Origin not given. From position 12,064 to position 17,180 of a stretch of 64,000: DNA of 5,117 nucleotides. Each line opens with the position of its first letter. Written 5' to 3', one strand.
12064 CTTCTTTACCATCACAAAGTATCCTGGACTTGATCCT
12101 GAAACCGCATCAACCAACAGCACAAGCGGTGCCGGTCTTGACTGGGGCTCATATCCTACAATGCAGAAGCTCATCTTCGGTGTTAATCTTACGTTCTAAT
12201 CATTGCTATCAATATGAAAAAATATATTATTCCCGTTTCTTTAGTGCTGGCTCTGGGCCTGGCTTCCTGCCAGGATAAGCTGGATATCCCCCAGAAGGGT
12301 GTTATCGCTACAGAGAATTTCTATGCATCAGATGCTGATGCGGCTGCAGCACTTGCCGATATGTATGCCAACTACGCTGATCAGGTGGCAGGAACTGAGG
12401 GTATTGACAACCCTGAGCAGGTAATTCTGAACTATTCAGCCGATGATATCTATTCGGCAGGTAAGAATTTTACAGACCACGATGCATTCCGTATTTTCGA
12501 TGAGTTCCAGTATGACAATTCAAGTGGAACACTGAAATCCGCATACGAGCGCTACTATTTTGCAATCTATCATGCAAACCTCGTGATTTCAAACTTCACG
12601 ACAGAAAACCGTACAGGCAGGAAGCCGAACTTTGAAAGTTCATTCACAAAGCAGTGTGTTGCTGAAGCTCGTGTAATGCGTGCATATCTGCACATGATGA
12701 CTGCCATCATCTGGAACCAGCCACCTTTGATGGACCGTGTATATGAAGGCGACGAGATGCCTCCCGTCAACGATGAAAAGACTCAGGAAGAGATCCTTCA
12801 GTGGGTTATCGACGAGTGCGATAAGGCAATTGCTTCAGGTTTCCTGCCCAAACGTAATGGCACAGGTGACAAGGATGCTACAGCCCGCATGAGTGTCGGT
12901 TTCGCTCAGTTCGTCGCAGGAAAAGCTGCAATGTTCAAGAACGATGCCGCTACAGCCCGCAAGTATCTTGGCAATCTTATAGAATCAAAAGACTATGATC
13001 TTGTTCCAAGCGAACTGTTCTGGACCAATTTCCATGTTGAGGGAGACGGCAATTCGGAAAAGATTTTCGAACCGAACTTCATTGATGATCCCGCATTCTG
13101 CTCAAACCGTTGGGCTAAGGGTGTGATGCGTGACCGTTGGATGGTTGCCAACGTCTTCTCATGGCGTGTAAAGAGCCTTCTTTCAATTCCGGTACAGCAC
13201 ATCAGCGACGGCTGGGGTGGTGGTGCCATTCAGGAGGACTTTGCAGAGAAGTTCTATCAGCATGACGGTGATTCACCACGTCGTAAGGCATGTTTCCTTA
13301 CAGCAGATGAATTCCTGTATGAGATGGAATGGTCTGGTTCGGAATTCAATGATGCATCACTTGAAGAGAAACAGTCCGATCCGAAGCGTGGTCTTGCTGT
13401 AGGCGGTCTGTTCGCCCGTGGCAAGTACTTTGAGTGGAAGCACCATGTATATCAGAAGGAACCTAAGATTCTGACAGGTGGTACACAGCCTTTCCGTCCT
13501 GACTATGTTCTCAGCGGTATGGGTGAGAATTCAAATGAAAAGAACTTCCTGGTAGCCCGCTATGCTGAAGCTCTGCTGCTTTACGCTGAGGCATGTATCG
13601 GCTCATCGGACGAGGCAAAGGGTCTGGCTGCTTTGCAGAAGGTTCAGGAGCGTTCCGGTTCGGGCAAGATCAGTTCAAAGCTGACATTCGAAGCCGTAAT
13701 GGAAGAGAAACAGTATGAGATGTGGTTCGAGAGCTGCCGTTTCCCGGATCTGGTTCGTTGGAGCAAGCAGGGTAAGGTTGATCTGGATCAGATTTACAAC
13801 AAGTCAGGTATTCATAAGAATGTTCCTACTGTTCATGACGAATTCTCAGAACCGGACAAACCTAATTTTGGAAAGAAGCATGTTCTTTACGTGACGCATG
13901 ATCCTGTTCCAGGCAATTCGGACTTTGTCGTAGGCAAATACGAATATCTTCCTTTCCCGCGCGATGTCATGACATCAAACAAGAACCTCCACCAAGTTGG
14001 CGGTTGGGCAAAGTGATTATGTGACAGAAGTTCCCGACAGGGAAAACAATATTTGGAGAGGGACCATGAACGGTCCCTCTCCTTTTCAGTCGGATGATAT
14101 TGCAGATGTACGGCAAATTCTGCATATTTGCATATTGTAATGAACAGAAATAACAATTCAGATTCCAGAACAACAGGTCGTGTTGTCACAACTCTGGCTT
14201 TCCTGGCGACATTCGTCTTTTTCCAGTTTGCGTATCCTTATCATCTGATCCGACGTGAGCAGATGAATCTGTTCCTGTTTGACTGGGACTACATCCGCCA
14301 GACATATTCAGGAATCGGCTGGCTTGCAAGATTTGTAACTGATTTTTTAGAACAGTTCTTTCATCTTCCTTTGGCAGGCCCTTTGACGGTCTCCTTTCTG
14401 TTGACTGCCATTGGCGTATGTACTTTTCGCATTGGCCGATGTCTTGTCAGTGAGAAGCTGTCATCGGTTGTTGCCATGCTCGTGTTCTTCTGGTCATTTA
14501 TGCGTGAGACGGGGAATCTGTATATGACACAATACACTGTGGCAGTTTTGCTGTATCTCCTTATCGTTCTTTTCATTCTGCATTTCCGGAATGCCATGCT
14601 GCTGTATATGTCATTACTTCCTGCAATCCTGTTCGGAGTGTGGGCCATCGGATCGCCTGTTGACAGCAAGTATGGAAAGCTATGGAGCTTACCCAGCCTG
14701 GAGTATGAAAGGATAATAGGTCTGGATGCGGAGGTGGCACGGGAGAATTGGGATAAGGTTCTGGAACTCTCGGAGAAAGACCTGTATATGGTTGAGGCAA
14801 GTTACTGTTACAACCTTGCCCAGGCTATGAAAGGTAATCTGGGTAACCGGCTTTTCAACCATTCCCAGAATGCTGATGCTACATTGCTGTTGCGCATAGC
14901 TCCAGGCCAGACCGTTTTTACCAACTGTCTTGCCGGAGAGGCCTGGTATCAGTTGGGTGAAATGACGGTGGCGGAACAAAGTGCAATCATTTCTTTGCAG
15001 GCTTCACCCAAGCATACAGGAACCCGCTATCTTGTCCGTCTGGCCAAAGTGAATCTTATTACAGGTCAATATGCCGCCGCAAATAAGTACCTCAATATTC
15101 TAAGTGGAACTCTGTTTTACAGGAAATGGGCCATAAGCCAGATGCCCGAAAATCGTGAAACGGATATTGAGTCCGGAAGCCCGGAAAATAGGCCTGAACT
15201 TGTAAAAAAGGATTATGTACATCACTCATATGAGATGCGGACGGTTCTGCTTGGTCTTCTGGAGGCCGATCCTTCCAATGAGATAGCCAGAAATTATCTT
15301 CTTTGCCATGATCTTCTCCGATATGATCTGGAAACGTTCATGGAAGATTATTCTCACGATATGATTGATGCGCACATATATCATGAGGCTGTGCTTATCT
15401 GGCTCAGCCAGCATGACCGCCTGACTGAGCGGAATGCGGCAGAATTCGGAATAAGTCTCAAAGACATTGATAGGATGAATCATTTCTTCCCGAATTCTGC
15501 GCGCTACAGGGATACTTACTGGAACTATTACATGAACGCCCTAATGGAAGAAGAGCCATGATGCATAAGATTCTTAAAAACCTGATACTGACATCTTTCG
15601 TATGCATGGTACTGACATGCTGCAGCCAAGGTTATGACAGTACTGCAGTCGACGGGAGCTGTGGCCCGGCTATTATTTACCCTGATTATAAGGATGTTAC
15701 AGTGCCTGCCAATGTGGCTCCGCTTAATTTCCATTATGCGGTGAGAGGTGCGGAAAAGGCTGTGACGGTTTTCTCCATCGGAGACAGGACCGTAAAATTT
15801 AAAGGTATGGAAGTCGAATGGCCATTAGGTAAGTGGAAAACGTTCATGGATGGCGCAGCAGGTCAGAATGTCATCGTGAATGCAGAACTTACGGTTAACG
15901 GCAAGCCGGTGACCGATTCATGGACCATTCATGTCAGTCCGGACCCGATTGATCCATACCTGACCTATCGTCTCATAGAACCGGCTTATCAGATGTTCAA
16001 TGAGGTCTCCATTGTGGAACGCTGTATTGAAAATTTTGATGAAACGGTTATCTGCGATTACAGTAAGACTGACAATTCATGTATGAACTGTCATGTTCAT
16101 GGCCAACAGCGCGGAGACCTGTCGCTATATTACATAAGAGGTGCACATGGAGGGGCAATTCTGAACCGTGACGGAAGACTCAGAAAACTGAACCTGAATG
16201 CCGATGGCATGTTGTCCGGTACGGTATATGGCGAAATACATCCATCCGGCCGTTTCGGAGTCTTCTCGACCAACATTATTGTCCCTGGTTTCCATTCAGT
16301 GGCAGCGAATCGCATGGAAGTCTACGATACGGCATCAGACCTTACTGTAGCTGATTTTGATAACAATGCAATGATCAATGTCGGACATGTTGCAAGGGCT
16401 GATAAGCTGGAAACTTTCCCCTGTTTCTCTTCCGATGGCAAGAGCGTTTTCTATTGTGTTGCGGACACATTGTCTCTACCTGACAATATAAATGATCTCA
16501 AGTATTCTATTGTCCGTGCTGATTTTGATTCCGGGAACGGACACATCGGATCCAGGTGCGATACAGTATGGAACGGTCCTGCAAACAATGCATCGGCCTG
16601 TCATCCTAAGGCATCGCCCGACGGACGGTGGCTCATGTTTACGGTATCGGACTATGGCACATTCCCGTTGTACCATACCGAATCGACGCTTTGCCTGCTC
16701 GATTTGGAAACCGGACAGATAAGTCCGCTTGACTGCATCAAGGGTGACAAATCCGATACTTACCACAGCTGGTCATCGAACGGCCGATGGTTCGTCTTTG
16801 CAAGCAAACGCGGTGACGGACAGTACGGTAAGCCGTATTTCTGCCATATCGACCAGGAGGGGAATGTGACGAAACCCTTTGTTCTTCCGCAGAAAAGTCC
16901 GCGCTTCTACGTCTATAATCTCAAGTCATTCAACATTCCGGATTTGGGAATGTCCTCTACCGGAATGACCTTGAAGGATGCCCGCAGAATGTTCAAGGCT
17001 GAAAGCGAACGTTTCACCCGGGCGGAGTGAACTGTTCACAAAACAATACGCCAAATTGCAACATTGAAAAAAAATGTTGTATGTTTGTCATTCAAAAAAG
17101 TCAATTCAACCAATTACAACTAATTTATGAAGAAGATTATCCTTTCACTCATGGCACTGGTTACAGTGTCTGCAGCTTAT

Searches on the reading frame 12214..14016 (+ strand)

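Call 3: search_protein_families(library=pfam, proteins=[window:12214-14016:+], max_evalue=0.01)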
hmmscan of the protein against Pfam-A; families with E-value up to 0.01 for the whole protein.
window:12214-14016:+ (600 aa): 2 families
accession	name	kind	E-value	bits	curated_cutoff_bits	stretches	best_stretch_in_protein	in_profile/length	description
PF07980.17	SusD_RagB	-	1.8e-22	80.8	23.1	1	431-598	142-297/297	SusD family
PF14322.12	SusD-like_3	-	1.1e-06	29.4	27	1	41-213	16-167/191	Starch-binding associating with outer membrane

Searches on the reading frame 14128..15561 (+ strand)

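Call 3: search_protein_families(library=pfam, proteins=[window:14128-15561:+], max_evalue=0.01)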
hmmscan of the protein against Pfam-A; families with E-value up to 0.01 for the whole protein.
window:14128-15561:+ (477 aa): 1 family
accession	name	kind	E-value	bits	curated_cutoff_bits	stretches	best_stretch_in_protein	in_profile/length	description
PF19529.4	DUF6057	-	7.8e-110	368.8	29.8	2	151-469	229-567/569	Family of unknown function (DUF6057)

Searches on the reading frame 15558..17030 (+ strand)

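Call 3: search_protein_families(library=pfam, proteins=[window:15558-17030:+], max_evalue=0.01)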
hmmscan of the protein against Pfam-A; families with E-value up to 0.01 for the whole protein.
window:15558-17030:+ (490 aa): 1 family
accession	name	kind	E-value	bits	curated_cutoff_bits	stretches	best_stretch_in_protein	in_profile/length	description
PF07676.18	PD40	-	1.5e-10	41.2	20.9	1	397-423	8-34/38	WD40-like Beta Propeller Repeat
